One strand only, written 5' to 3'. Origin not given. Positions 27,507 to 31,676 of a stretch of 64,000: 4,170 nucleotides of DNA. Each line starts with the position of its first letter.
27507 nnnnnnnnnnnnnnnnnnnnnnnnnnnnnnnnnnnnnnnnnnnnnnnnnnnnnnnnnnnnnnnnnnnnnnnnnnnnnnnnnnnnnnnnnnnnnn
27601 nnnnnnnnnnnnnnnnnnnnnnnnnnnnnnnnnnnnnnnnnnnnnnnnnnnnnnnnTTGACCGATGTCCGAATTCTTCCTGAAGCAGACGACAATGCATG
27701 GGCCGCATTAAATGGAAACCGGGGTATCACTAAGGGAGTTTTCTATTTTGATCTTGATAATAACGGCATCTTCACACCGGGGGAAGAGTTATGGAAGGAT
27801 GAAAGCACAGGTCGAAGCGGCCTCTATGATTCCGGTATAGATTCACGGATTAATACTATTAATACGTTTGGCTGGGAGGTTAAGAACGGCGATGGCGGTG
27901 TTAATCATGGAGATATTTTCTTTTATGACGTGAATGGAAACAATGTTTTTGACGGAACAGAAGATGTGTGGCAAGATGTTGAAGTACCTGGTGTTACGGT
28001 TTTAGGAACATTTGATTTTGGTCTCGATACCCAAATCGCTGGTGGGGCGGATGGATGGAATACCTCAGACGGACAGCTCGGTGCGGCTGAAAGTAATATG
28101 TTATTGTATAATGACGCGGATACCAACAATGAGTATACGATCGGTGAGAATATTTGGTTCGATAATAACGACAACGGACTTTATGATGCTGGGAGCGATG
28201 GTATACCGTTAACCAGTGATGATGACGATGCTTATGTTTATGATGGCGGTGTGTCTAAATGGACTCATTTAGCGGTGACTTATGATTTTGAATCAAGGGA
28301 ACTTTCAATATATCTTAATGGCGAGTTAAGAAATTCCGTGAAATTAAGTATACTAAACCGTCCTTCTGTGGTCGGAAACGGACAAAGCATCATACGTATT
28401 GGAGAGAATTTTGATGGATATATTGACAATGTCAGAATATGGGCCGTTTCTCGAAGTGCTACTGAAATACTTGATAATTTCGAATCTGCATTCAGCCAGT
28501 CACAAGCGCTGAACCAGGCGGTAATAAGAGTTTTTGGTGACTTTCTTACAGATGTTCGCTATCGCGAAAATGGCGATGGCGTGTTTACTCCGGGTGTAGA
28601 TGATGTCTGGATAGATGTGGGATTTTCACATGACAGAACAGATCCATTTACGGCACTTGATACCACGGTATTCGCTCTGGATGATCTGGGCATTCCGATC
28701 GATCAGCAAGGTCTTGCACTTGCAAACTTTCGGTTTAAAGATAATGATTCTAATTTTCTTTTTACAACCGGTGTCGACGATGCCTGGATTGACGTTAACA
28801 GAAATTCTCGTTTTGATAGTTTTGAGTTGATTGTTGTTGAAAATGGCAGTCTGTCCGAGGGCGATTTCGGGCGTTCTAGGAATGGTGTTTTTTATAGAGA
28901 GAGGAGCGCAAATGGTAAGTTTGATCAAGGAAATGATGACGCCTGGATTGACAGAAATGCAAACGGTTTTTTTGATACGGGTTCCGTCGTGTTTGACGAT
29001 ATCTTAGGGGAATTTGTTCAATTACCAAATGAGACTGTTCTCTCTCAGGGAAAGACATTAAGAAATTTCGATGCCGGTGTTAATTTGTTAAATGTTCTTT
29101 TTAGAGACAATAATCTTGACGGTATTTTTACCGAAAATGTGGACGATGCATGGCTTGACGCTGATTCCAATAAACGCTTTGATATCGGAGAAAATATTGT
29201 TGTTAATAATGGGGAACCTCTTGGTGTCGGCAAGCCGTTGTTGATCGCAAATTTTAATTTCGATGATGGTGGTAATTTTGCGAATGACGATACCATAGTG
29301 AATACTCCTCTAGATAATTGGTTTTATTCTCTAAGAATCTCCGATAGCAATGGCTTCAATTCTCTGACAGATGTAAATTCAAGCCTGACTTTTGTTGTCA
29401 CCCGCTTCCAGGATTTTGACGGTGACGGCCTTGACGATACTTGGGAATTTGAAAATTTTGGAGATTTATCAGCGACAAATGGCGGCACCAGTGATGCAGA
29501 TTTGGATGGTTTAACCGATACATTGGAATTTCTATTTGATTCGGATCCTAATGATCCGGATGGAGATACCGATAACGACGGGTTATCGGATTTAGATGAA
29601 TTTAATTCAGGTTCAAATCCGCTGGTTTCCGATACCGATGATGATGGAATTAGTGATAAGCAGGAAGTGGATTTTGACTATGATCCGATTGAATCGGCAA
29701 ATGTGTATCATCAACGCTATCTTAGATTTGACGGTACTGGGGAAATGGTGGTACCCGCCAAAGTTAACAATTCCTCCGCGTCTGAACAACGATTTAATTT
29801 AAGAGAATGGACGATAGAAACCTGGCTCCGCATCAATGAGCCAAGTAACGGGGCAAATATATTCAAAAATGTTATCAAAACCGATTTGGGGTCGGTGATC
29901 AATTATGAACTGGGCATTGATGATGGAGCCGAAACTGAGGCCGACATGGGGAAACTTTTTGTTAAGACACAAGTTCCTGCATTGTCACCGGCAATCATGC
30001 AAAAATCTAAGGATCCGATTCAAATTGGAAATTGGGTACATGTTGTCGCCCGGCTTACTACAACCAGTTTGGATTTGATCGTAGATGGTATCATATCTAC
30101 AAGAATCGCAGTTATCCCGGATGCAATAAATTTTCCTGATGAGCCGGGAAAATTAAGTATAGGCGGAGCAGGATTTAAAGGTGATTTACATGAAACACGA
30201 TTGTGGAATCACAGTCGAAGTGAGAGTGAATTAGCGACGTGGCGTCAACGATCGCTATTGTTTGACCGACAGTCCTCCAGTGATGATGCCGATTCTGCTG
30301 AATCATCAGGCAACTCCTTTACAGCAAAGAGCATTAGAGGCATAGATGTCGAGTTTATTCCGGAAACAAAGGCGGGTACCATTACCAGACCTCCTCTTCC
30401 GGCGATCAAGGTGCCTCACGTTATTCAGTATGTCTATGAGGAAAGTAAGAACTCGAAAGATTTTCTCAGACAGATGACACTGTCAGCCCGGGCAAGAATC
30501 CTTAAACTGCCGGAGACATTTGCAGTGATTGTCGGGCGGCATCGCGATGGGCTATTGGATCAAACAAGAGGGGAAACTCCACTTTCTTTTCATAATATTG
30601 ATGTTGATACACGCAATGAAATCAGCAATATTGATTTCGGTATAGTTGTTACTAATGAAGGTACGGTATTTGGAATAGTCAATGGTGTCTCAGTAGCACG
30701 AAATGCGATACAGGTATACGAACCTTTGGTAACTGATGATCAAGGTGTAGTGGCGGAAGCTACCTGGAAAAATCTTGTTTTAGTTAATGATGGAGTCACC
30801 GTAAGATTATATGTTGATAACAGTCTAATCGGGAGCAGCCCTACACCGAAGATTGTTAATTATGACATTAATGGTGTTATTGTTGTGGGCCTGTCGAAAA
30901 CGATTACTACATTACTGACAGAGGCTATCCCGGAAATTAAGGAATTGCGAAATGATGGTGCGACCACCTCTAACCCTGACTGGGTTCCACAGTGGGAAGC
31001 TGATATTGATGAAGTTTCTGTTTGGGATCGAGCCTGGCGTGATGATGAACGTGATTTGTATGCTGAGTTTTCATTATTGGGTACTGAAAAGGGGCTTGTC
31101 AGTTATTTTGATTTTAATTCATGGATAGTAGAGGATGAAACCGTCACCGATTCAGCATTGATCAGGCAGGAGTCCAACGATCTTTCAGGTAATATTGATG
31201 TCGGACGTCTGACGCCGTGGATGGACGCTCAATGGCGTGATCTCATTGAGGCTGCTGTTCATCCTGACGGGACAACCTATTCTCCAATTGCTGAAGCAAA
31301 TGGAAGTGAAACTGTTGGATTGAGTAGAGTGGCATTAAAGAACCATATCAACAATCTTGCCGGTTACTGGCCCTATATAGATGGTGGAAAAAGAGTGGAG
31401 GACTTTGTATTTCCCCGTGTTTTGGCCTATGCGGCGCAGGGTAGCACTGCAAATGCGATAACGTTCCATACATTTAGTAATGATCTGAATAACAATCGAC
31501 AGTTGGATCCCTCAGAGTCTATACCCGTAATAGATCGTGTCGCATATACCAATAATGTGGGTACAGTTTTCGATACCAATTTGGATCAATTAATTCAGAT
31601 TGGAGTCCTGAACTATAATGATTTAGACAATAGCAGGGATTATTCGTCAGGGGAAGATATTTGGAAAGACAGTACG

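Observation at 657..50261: Single 49.6-kb ORF encoding a ~16.5k-residue secreted giant protein that occupies 77% of the window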

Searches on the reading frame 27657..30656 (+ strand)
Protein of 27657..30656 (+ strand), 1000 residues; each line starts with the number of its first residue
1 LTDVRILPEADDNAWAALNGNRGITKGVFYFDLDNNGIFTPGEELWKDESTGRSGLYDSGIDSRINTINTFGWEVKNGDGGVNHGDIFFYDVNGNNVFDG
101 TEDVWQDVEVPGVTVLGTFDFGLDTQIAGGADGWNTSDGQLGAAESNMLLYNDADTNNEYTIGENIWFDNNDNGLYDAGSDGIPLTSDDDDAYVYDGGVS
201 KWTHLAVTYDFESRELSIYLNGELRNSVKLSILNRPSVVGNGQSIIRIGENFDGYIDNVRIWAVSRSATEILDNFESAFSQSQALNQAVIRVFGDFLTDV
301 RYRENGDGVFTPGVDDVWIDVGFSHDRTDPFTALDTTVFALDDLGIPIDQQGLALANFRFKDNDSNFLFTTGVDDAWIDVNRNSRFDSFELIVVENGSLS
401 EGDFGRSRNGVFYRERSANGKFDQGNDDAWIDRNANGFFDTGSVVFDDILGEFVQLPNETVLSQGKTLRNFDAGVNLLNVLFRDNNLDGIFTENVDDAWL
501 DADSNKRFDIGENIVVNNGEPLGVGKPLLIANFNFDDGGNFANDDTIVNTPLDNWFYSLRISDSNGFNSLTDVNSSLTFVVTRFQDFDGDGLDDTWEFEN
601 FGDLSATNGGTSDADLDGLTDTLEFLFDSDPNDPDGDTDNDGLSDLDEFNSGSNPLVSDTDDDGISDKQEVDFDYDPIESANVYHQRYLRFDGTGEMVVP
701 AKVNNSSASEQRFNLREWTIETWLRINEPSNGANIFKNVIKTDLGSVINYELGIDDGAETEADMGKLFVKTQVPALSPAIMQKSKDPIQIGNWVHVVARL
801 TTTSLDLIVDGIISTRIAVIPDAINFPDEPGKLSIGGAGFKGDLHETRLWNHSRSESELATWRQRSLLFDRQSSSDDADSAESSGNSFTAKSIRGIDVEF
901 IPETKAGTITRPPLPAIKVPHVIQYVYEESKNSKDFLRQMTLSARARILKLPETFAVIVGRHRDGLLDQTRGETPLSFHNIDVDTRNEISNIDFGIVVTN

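Call 5: search_protein_families(library=pfam, proteins=[window:27657-30656:+], max_evalue=0.01)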
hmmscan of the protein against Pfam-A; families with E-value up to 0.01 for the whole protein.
window:27657-30656:+ (1000 aa): 3 families
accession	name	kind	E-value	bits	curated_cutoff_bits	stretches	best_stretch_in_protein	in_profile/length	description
PF13385.13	Laminin_G_3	-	3.7e-26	92.5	27.6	2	200-271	79-150/151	Concanavalin A-like lectin/glucanases superfamily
PF18884.5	TSP3_bac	-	8.9e-05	22.7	25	1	637-656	1-20/22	Bacterial TSP3 repeat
PF02210.31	Laminin_G_2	-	0.0011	19.9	22.9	0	765-844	28-100/126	Laminin G domain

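Call 17: search_protein_families(library=ncbifam, proteins=[window:27657-30656:+], max_evalue=0.01)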
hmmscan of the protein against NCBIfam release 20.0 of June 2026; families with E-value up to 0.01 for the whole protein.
window:27657-30656:+ (1000 aa): 1 family
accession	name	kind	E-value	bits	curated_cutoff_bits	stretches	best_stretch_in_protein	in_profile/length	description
NF047639.1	throspo3_MtsD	equivalog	0.0029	15.8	800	0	545-661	424-533/651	cell-cell cohesion protein MtsD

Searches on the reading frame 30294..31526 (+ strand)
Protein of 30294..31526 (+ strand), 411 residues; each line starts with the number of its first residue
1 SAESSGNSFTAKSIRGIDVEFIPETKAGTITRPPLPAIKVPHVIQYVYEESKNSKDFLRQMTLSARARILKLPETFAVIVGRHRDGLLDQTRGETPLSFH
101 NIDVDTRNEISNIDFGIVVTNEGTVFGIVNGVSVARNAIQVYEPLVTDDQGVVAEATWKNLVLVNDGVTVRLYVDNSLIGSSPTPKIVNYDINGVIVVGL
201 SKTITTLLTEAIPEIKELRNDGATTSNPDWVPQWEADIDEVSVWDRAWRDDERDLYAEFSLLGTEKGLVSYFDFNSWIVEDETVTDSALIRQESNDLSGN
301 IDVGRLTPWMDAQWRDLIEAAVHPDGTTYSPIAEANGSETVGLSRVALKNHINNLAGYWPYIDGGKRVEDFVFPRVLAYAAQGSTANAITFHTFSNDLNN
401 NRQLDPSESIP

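Call 42: search_protein_families(library=pfam, proteins=[window:30294-31526:+], max_evalue=1)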
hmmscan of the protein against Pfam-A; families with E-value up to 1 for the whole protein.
window:30294-31526:+ (411 aa): 1 family
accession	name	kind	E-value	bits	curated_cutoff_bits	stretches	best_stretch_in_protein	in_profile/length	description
PF13385.13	Laminin_G_3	-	9e-06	26.3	27.6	1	142-187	68-110/151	Concanavalin A-like lectin/glucanases superfamily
